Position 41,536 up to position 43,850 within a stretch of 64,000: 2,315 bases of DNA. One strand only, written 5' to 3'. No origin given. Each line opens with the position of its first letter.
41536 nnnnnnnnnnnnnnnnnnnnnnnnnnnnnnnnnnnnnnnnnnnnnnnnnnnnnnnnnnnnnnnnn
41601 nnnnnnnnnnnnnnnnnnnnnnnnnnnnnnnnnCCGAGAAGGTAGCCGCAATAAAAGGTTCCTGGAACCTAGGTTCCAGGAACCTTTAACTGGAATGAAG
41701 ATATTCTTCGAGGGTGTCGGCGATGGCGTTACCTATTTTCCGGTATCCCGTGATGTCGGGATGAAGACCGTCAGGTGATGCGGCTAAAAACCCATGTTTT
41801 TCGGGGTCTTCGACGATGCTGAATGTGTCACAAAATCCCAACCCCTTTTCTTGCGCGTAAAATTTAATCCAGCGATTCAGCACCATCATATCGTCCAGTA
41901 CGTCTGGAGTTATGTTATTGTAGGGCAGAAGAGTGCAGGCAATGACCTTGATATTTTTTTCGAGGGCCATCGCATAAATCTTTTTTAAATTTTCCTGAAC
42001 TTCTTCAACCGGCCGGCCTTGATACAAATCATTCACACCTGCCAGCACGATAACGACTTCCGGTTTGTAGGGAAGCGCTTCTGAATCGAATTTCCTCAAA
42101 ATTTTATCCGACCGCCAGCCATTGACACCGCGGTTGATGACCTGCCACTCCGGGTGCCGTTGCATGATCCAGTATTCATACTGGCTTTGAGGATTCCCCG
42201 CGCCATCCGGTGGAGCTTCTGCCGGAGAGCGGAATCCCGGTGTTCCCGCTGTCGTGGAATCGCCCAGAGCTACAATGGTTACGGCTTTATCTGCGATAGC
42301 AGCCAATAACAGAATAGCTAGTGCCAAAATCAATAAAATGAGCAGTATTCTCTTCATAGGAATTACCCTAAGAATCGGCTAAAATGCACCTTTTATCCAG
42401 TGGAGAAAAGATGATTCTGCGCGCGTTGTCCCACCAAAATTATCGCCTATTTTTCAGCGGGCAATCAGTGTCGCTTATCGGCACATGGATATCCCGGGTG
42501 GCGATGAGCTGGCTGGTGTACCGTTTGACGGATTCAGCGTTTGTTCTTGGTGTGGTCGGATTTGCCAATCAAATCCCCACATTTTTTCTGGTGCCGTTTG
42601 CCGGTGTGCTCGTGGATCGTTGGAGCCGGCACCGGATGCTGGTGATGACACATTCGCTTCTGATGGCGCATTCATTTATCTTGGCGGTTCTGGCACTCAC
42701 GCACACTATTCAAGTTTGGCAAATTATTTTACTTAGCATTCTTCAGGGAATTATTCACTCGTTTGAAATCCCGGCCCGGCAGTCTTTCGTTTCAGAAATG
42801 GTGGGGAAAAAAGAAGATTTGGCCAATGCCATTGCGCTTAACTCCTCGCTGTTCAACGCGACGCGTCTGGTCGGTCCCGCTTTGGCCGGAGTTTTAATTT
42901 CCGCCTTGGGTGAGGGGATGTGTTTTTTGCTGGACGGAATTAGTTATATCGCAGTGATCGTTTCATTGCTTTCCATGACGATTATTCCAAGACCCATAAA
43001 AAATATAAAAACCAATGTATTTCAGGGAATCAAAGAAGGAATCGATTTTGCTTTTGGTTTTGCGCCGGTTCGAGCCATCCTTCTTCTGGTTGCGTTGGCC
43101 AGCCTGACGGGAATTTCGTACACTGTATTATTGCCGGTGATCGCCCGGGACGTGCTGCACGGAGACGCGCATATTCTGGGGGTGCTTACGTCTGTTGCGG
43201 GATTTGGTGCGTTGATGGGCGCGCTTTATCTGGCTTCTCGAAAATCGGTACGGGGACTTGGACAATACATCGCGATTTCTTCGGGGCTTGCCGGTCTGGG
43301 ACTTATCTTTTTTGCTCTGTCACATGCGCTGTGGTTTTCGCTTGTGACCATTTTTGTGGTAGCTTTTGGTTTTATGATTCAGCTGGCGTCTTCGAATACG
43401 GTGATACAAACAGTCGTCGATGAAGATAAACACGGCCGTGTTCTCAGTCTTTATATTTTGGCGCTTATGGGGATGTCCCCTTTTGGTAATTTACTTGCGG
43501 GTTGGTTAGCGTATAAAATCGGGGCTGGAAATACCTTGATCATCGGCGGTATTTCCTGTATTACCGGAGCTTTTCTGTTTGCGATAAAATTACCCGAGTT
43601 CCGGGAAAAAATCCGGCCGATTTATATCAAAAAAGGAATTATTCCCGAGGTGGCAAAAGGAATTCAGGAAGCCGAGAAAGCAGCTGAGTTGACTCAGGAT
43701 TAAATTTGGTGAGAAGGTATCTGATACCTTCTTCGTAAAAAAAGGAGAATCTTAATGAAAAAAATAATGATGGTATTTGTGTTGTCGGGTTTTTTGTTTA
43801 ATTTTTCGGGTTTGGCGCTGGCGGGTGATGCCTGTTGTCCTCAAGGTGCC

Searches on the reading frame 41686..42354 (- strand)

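Call 57: search_protein_families(library=pfam, proteins=[window:41686-42354:-], max_evalue=0.00001)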
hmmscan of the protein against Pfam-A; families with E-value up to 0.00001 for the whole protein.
window:41686-42354:- (222 aa): 3 families
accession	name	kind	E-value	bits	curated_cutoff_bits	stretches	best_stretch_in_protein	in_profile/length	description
PF13472.12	Lipase_GDSL_2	-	6.6e-29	102.1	32.9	1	29-205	1-177/178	GDSL-like Lipase/Acylhydrolase family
PF00657.28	Lipase_GDSL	-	6.6e-12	46.5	23.6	1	27-211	1-208/208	GDSL-like Lipase/Acylhydrolase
PF17182.10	OSK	-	2e-08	34.2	27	1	97-169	70-144/202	OSK domain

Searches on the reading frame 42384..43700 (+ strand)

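Call 57: search_protein_families(library=pfam, proteins=[window:42384-43700:+], max_evalue=0.00001)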
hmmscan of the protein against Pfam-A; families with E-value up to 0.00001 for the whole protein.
window:42384-43700:+ (439 aa): 2 families
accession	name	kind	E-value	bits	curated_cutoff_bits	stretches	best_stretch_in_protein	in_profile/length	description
PF05977.19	MFS_3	-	7.2e-64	216.5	27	1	15-408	7-400/524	Transmembrane secretion effector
PF07690.21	MFS_1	-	1.2e-31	110.4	33.4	1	24-365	2-343/347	Major Facilitator Superfamily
